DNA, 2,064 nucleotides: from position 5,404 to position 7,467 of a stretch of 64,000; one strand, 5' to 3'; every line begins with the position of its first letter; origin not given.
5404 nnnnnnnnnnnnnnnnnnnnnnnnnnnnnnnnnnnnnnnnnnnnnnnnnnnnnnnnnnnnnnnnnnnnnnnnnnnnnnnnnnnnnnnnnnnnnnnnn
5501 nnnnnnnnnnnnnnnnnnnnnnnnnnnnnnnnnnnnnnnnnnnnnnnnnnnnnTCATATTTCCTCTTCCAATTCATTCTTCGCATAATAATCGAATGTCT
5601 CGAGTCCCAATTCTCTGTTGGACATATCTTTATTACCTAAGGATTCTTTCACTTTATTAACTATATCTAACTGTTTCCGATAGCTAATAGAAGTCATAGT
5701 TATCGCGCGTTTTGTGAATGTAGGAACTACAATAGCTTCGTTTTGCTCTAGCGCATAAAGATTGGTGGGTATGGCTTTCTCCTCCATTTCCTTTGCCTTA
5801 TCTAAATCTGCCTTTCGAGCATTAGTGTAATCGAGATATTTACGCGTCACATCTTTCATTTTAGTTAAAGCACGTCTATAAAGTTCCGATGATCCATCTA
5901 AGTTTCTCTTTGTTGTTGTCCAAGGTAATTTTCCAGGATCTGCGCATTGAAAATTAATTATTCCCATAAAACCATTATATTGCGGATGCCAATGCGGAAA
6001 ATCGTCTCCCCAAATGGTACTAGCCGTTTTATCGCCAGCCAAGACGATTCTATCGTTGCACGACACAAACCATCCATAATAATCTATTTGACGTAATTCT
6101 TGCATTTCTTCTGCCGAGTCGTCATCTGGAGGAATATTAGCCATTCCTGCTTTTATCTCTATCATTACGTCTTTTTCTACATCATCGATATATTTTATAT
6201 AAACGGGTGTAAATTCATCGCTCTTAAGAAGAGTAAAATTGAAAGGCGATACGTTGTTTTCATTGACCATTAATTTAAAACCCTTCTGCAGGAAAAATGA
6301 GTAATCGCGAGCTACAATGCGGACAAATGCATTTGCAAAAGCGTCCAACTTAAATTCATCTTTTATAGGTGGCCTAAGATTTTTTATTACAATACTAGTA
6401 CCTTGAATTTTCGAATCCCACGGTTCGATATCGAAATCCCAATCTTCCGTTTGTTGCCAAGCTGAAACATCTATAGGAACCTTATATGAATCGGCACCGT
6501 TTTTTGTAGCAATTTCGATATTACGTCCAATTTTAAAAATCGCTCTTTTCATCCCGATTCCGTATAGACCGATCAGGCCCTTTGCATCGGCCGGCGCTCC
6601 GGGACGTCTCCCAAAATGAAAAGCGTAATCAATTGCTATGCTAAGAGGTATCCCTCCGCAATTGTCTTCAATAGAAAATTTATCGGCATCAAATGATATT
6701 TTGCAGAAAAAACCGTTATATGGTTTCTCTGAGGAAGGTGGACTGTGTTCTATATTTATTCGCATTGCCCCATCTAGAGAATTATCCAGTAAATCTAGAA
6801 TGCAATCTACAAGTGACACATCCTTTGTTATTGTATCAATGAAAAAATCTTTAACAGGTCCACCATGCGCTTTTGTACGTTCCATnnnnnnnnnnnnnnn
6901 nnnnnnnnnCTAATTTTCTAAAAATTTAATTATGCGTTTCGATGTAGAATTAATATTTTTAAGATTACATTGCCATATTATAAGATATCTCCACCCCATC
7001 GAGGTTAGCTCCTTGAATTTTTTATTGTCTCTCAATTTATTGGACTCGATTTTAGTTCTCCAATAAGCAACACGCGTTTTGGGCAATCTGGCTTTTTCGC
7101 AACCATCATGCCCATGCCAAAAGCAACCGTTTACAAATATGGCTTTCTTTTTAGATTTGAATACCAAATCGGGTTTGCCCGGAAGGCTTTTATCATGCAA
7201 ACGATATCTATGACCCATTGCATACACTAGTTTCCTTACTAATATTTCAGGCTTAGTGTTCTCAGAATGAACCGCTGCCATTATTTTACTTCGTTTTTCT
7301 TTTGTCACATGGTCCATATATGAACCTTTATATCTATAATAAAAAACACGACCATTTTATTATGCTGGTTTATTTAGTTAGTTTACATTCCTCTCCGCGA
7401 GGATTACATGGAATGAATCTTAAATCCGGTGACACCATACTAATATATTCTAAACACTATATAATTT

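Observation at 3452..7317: Dcm + Vsr + GHKL/MORC-like ATPase + unknown partner: candidate uncharacterised restriction/defence module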

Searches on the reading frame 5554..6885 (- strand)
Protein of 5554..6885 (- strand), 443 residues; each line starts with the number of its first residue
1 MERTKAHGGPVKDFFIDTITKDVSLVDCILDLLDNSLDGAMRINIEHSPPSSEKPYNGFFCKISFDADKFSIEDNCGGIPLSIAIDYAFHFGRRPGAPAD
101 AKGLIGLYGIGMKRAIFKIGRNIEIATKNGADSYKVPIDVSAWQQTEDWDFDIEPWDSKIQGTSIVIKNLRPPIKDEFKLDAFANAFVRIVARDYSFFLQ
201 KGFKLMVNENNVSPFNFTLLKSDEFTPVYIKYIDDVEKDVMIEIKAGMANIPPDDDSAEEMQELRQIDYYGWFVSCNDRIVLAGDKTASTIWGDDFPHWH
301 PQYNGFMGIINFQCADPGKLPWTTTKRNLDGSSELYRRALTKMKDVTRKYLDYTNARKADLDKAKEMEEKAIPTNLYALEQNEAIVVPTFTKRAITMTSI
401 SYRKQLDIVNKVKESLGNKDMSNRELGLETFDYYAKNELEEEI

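Call 3: search_protein_families(library=pfam, proteins=[window:5554-6885:-], max_evalue=0.01)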
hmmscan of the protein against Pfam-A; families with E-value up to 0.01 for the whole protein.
window:5554-6885:- (443 aa): 1 family
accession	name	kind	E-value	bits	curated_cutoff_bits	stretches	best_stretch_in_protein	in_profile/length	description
PF13589.12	HATPase_c_3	-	8.5e-10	39.2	25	1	27-154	5-119/137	Histidine kinase-, DNA gyrase B-, and HSP90-like ATPase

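Call 4: search_protein_families(library=ncbifam, proteins=[window:5554-6885:-], max_evalue=0.01)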
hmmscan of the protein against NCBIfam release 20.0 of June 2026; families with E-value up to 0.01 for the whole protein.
window:5554-6885:- (443 aa): 0 families

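Call 5: search_protein_families(library=padloc, proteins=[window:5554-6885:-], max_evalue=0.01)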
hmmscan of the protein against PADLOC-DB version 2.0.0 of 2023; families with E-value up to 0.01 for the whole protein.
window:5554-6885:- (443 aa): 0 families

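Call 23: find_homologous_proteins(query=window:5554-6885:-, max_evalue=0.00001)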
Query window:5554-6885:- (443 aa): 4357 proteins with E <= 0.00001 among 7723 candidates; the best 120 are listed.
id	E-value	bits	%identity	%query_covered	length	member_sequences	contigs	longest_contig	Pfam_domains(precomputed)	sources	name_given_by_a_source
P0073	0.0e+0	1024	100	100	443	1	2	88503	PF13589.13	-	-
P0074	2.3e-202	691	68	100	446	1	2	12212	PF13589.13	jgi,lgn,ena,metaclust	metaclust:\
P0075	6.2e-165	567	57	99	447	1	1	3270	PF13589.13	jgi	-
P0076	2.7e-164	565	58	99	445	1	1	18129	PF13589.13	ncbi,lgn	-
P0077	2.6e-158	546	57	98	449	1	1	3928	-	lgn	-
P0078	3.0e-156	539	56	98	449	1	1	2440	PF13589.13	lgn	-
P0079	5.0e-156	538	54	99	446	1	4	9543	PF13589.13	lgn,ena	-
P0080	3.0e-153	529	55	98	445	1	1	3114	PF13589.13,PF25996.1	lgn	-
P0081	2.3e-141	490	52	99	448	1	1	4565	PF13589.13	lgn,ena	-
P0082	5.0e-140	485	51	99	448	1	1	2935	PF13589.13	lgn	-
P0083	2.2e-139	483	51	99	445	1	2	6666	PF13589.13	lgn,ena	-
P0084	5.6e-139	482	51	100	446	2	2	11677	PF13589.13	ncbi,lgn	-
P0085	5.4e-137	475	52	98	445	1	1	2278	PF13589.13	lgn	-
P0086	1.1e-136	474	50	99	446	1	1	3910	PF13589.13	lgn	-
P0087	1.6e-136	474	51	99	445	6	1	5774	PF13589.13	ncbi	-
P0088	1.9e-136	474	51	99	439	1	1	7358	PF13589.13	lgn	-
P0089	2.5e-136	473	52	98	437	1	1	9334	PF13589.13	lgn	-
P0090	3.0e-136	473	50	99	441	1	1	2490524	PF13589.13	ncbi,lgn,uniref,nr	ncbi:ATP-binding protein [Thiohalophilus sp.]|uniref:ATP-binding protein n=1 Tax=Thiohalophilus sp. 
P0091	8.4e-136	471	49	98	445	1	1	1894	PF13589.13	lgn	-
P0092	1.1e-135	471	50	98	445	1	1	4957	PF13589.13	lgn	-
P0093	1.1e-135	471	49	99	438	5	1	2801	PF13589.13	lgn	-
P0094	1.2e-135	471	50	99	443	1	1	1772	PF13589.13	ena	-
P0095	3.5e-135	469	50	100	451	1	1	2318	PF13589.13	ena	-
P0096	6.8e-135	468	49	99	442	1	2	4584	PF13589.13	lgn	-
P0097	7.9e-135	468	50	99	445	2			PF13589.13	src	-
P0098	8.6e-135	468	48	99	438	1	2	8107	PF13589.13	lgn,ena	-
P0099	1.3e-134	468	50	99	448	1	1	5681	PF13589.13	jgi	-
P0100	1.6e-134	467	50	98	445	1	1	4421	PF13589.13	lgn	-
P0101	2.5e-134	467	48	99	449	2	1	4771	PF13589.13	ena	-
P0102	3.0e-134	466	50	99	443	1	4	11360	PF13589.13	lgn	-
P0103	4.2e-134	466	47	99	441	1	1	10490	PF13589.13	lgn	-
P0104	4.6e-134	466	50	99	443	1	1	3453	PF13589.13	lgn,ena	-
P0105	5.7e-134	465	49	99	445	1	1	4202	PF13589.13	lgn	-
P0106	7.1e-134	465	50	98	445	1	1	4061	PF13589.13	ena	-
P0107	7.3e-134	465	50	100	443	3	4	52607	PF13589.13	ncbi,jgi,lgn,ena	-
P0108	9.1e-134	465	49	99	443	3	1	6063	PF13589.13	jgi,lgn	-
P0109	1.6e-133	464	49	99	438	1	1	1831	PF13589.13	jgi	jgi:hypothetical protein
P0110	7.2e-133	462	49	99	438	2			PF13589.13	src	-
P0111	3.2e-132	460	49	98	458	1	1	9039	PF13589.13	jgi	jgi:hypothetical protein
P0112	3.9e-132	459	50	99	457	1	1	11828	PF13589.13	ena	-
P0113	8.7e-132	458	50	100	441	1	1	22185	PF13589.13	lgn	-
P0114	1.2e-131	458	49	100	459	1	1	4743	PF13589.13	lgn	-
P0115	1.7e-131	457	49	99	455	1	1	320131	PF13589.13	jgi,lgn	jgi:hypothetical protein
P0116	1.8e-131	457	50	98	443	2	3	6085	PF13589.13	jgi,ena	jgi:hypothetical protein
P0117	2.1e-131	457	50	95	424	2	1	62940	PF13589.13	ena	-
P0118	2.2e-131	457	50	99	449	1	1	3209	PF13589.13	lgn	-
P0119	1.6e-130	454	49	100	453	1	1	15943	PF13589.13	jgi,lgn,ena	-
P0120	4.7e-130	453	48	100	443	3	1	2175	PF13589.13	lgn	-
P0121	4.8e-130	452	48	99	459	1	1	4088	PF13589.13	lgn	-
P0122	8.3e-130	452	49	98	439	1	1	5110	PF13589.13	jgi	-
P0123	9.1e-130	452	48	100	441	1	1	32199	PF13589.13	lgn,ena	-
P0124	1.2e-129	451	47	100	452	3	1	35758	PF13589.13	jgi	jgi:hypothetical protein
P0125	1.8e-129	451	49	98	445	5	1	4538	PF13589.13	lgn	-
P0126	2.0e-129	450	49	99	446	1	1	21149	PF13589.13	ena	-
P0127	5.6e-129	449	49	99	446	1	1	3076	PF13589.13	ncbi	-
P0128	8.6e-129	448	48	99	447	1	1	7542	PF13589.13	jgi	jgi:hypothetical protein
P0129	1.8e-128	447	48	100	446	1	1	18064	PF13589.13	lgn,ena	-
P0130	3.8e-128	446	47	98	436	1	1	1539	PF13589.13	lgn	-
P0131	5.1e-128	446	47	98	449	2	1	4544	PF13589.13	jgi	jgi:hypothetical protein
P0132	6.0e-128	446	48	98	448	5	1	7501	PF13589.13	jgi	jgi:hypothetical protein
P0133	6.8e-128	445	49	99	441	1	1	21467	PF13589.13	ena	-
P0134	8.2e-128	445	47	98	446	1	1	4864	PF13589.13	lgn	-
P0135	1.1e-127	445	47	99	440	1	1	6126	PF13589.13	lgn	-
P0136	2.1e-127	444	48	99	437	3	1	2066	PF13589.13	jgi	jgi:hypothetical protein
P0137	2.4e-127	444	47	98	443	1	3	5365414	PF13589.13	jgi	jgi:hypothetical protein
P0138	2.6e-127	444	48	99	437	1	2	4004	PF13589.13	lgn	-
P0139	3.8e-127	443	47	100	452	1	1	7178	PF13589.13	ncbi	-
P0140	8.3e-127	442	46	99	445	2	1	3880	PF13589.13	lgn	-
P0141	9.4e-127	442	49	98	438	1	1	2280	PF13589.13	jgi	jgi:hypothetical protein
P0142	1.1e-126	441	47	99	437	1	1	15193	PF13589.13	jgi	jgi:Histidine kinase-, DNA gyrase B-, and HSP90-like ATPase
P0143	1.2e-126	441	48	99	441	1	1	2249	PF13589.13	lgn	-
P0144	1.2e-126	441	49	99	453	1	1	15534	PF13589.13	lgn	-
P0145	1.2e-126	441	47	98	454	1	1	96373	PF13589.13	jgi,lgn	jgi:hypothetical protein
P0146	1.3e-126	441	48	99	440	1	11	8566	PF13589.13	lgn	-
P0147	2.4e-126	440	47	98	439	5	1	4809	PF13589.13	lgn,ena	-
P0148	2.8e-126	440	47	99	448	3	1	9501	PF13589.13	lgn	-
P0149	3.0e-126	440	47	98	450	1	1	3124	PF13589.13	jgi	jgi:hypothetical protein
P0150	3.1e-126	440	46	98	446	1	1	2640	PF13589.13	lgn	-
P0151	3.8e-126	440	46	100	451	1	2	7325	PF13589.13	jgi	jgi:hypothetical protein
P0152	4.8e-126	439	46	100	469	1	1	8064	PF13589.13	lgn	-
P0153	4.9e-126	439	48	96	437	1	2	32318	PF13589.13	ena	-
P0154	7.9e-126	439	48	99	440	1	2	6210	PF13589.13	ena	-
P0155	1.3e-125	438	46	100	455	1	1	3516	PF13589.13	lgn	-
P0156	1.4e-125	438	47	100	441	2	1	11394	PF13589.13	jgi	jgi:hypothetical protein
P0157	1.4e-125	438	47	98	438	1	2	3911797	PF13589.13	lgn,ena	-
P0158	1.9e-125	437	48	99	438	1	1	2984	PF13589.13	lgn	-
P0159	2.5e-125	437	47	100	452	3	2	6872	PF13589.13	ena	-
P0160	2.6e-125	437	47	100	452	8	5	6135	PF13589.13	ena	-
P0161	3.3e-125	437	48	98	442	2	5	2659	PF13589.13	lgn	-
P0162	5.5e-125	436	46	99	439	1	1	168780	PF13589.13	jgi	-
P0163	5.7e-125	436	47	99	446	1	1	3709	PF13589.13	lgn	-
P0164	6.6e-125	436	46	98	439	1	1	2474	PF13589.13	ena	-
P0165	8.1e-125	435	47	99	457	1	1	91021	PF13589.13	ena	-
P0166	8.3e-125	435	48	99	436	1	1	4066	PF13589.13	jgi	jgi:hypothetical protein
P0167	8.8e-125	435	48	99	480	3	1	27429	PF13589.13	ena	-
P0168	1.1e-124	435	47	99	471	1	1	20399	PF13589.13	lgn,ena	-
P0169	1.5e-124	434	46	99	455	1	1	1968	PF13589.13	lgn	-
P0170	1.6e-124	434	47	100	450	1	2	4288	PF13589.13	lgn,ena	-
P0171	2.5e-124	434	48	99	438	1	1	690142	PF13589.13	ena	-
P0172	3.9e-124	433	47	97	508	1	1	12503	PF20553.5,PF13589.13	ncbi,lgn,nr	ncbi:MAG: hypothetical protein JWR07_5032 [Nevskia sp.]|nr:hypothetical protein [Nevskia sp.]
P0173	8.8e-124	432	47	99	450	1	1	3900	PF13589.13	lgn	-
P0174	8.9e-124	432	45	98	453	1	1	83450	PF13589.13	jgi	jgi:hypothetical protein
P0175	1.1e-123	432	46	100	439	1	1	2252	PF13589.13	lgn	-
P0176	1.6e-123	431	48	98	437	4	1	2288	PF13589.13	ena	-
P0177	1.8e-123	431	47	98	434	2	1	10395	PF13589.13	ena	-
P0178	2.0e-123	431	48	99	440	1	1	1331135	PF13589.13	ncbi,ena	-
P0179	2.2e-123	431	48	98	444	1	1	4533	PF13589.13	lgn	-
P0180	2.9e-123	430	45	99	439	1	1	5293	PF13589.13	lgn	-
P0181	5.4e-123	429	48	99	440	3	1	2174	PF13589.13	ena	-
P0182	5.8e-123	429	46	98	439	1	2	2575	PF13589.13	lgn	-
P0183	6.2e-123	429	47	98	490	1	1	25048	PF13589.13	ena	-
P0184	7.1e-123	429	46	98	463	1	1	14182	PF13589.13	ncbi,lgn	ncbi:MAG: ATP-binding protein [Pyrinomonadaceae bacterium]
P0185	1.1e-122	428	46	98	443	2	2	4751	PF13589.13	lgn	-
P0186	1.1e-122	428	48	98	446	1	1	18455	PF13589.13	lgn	-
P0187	1.2e-122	428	47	97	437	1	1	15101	PF13589.13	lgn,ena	-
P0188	1.4e-122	428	47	98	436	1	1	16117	PF13589.13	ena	-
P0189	1.4e-122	428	45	99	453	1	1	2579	PF13589.13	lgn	-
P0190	1.5e-122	428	48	98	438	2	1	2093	PF13589.13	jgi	jgi:hypothetical protein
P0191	1.9e-122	427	47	99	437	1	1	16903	PF13589.13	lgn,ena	-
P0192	2.0e-122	427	48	98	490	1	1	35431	PF13589.13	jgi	jgi:hypothetical protein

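Call 30: search_protein_families(library=pfam, proteins=[window:5554-6885:-, P0080], max_evalue=10)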
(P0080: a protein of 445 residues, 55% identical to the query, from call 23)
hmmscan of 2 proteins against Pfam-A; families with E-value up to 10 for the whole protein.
window:5554-6885:- (443 aa): 1 family
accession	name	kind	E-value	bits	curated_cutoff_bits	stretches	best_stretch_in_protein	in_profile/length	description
PF13589.12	HATPase_c_3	-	8.5e-10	39.2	25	1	27-154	5-119/137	Histidine kinase-, DNA gyrase B-, and HSP90-like ATPase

P0080 (445 aa): 1 family
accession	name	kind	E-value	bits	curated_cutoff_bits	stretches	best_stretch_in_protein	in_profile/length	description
PF13589.12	HATPase_c_3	-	1.1e-08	35.7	25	1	29-154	5-116/137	Histidine kinase-, DNA gyrase B-, and HSP90-like ATPase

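Call 41: predict_structure(alignment_id=A2)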
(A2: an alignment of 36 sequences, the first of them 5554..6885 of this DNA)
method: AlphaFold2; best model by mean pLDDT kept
length: 443 residues; sequences in the alignment: 36
mean_pLDDT: 84.9   pTM: 0.78
mean pLDDT of the five models: 84.9, 82.7, 82.5, 82.5, 80.3
residues with pLDDT >= 90: 226; 70-90: 158; 50-70: 44; < 50: 15
segments of 3 or more residues with pLDDT < 50: 1-8, 105-107
pLDDT, mean of each block of 10 residues (from residue 1): 42 78 91 90 75 84 97 90 74 59 51 88 92 91 83 86 95 95 95 95 96 95 96 95 96 79 76 94 84 69 91 90 87 92 91 89 93 93 91 61 86 88 86 77 49
secondary structure, 60 per line:
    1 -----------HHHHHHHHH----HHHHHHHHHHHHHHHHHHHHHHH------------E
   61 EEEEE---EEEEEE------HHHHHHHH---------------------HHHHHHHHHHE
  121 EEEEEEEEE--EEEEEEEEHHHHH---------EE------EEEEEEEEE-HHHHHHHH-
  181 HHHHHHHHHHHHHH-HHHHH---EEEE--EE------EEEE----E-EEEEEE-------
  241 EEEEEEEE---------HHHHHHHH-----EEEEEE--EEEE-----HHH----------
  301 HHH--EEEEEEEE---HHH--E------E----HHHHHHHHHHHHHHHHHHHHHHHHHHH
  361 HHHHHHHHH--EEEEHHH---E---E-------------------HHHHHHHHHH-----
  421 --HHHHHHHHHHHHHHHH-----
elements in order: H12-20 H25-47 E60-65 E69-74 H81-88 H110-119 E120-129 E132-139 H140-144 E162-170 H172-179 H181-194 H196-200 E204-207 E218-221 E228-233 E241-248 H258-265 E271-276 E279-282 E306-313 H334-369 E372-375 H406-415 H423-438

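Call 44: fold_search(model_id=the predicted structure, library=pdb)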
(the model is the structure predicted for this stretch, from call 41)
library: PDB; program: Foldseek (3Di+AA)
matches with E <= 10: 1105; with E <= 0.001: 534
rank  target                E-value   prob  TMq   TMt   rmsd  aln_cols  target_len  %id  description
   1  7kcl_A                6.0e-14  1.00  0.49  0.37   6.5       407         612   14  Full-length human mitochondrial Hsp90 (TRAP1) in complex with SdhB in the presence of AMP-PNP (released 2021-10-13)
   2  7exp_B                8.0e-14  1.00  0.49  0.38   5.9       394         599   15  Crystal structure of zebrafish TRAP1 with AMPPNP and MitoQ (released 2022-01-05)
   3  5tvw_A                1.0e-13  1.00  0.49  0.38   6.5       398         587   14  Crystal structure of mitochondrial Hsp90 (TRAP1) with ATP in absence of Mg, hemi-hydrolyzed (released 2018-03-14)
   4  4j0b_A                1.1e-13  1.00  0.49  0.38   6.6       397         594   14  Structure of mitochondrial Hsp90 (TRAP1) with ADP-BeF3 (released 2014-01-22)
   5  4ivg                  1.3e-13  1.00  0.49  0.46   6.7       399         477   15  Crystal structure of mitochondrial Hsp90 (TRAP1) NTD-Middle domain dimer with AMPPNP (released 2014-01-22)
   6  5hph_A                1.4e-13  1.00  0.50  0.46   6.5       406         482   14  Structure of TRAP1 fragment (released 2016-08-10)
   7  4iyn_A                1.4e-13  1.00  0.49  0.38   6.6       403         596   14  Structure of mitochondrial Hsp90 (TRAP1) with ADP-ALF4- (released 2014-01-22)
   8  7exp_A                1.4e-13  1.00  0.48  0.38   6.4       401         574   14  Crystal structure of zebrafish TRAP1 with AMPPNP and MitoQ (released 2022-01-05)
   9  5hph_B                1.4e-13  1.00  0.49  0.45   6.8       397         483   15  Structure of TRAP1 fragment (released 2016-08-10)
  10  6xg6_A                1.6e-13  1.00  0.49  0.37   6.8       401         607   14  Full-length human mitochondrial Hsp90 (TRAP1) with ADP-BeF3 (released 2020-09-30)
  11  5tvu_A                2.0e-13  1.00  0.49  0.39   6.5       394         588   14  Crystal structure of mitochondrial Hsp90 (TRAP1) with ATP in absence of Mg (released 2018-03-14)
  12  5tth_A                3.6e-13  1.00  0.49  0.34   6.6       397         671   15  Heterodimeric SpyCatcher/SpyTag-fused zebrafish TRAP1 in ATP/ADP-hybrid state (released 2017-08-23)
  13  8ffv_B                4.0e-13  1.00  0.50  0.36   7.0       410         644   12  Cryo-EM structure of the GR-Hsp90-FKBP52 complex (released 2023-11-01)
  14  9kqn_A                4.8e-13  1.00  0.51  0.37   6.5       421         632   12  Hsp90-Cdc37-PINK1 complex (released 2025-10-15)
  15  4z1i_D                5.0e-13  1.00  0.48  0.48   6.8       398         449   14  Crystal structure of human Trap1 with AMPPNP (released 2015-04-29)
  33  9cdj_A                1.9e-12  1.00  0.52  0.50   5.9       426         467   14  MORC2 ATPase with DNA (released 2025-07-09)
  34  9cdj_B                2.5e-12  1.00  0.50  0.48   5.9       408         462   15  MORC2 ATPase with DNA (released 2025-07-09)
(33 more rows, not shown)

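Call 59: search_protein_families(library=phrogs, proteins=[window:5554-6885:-], max_evalue=0.001)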
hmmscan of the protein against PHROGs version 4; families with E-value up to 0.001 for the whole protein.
window:5554-6885:- (443 aa): 1 family
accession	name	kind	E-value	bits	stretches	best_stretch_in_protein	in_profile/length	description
phrog_20521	-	unknown function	1.4e-93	315.3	1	6-372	9-383/471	-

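Call 71: search_solved_structures(query=A2, max_evalue=1, show_alignments=1)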
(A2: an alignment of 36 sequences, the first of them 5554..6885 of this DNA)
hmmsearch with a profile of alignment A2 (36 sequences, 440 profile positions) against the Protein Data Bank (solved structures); distinct sequences matched with E-value up to 1: 2.
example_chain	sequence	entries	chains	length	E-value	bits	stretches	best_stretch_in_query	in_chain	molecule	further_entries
5ix1_A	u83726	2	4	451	0.33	12.9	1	70-130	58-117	MORC family CW-type zinc finger protein 3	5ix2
6o1e_A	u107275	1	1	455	0.5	12.3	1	70-130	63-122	MORC family CW-type zinc finger protein 3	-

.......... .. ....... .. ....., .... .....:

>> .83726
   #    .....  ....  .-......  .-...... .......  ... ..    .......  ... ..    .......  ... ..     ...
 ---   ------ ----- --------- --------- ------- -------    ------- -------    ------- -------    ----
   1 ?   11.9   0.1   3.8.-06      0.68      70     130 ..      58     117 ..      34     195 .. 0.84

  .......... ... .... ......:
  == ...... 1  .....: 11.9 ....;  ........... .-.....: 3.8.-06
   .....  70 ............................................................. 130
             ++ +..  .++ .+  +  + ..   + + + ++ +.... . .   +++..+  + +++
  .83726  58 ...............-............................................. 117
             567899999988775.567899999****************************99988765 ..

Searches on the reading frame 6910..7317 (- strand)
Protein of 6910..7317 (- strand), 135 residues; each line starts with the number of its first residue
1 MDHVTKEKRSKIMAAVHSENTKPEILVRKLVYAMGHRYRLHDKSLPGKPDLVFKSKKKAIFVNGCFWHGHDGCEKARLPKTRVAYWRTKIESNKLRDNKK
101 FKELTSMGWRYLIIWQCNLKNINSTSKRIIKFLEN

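Call 3: search_protein_families(library=pfam, proteins=[window:6910-7317:-], max_evalue=0.01)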
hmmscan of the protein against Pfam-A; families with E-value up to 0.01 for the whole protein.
window:6910-7317:- (135 aa): 1 family
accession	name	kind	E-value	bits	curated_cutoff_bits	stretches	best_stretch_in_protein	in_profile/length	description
PF03852.21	Vsr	-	9.6e-33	112.3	27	1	1-71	1-71/74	DNA mismatch endonuclease Vsr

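Call 4: search_protein_families(library=ncbifam, proteins=[window:6910-7317:-], max_evalue=0.01)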
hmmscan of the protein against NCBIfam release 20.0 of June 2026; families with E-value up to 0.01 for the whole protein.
window:6910-7317:- (135 aa): 1 family
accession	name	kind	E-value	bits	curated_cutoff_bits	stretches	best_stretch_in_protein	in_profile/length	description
TIGR00632.1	vsr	subfamily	8.3e-43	145.5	97.85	1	1-118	2-119/119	DNA mismatch endonuclease Vsr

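Call 5: search_protein_families(library=padloc, proteins=[window:6910-7317:-], max_evalue=0.01)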
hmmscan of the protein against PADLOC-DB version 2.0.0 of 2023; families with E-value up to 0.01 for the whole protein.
window:6910-7317:- (135 aa): 2 families
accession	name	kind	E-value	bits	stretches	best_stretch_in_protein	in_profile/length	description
PDLC03397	Vsr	-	8.5e-27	92.2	1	5-123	6-123/156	Type II nicking endonuclease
PDLC03678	HEase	-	1.7e-06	25.9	1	84-132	210-257/266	homing endonuclease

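Call 81: search_solved_structures(query=window:6910-7317:-, max_evalue=0.001, show_alignments=1)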
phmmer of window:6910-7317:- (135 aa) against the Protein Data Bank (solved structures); distinct sequences matched with E-value up to 0.001: 3.
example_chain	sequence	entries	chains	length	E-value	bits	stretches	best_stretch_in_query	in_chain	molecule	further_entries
1cw0_A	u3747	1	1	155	1.8e-25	92.6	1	5-123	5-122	PROTEIN (DNA MISMATCH ENDONUCLEASE)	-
1vsr_A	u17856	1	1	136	9.9e-23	83.7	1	27-123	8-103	PROTEIN (VSR ENDONUCLEASE)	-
1odg_A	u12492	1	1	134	1.3e-22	83.4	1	29-123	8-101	DNA MISMATCH ENDONUCLEASE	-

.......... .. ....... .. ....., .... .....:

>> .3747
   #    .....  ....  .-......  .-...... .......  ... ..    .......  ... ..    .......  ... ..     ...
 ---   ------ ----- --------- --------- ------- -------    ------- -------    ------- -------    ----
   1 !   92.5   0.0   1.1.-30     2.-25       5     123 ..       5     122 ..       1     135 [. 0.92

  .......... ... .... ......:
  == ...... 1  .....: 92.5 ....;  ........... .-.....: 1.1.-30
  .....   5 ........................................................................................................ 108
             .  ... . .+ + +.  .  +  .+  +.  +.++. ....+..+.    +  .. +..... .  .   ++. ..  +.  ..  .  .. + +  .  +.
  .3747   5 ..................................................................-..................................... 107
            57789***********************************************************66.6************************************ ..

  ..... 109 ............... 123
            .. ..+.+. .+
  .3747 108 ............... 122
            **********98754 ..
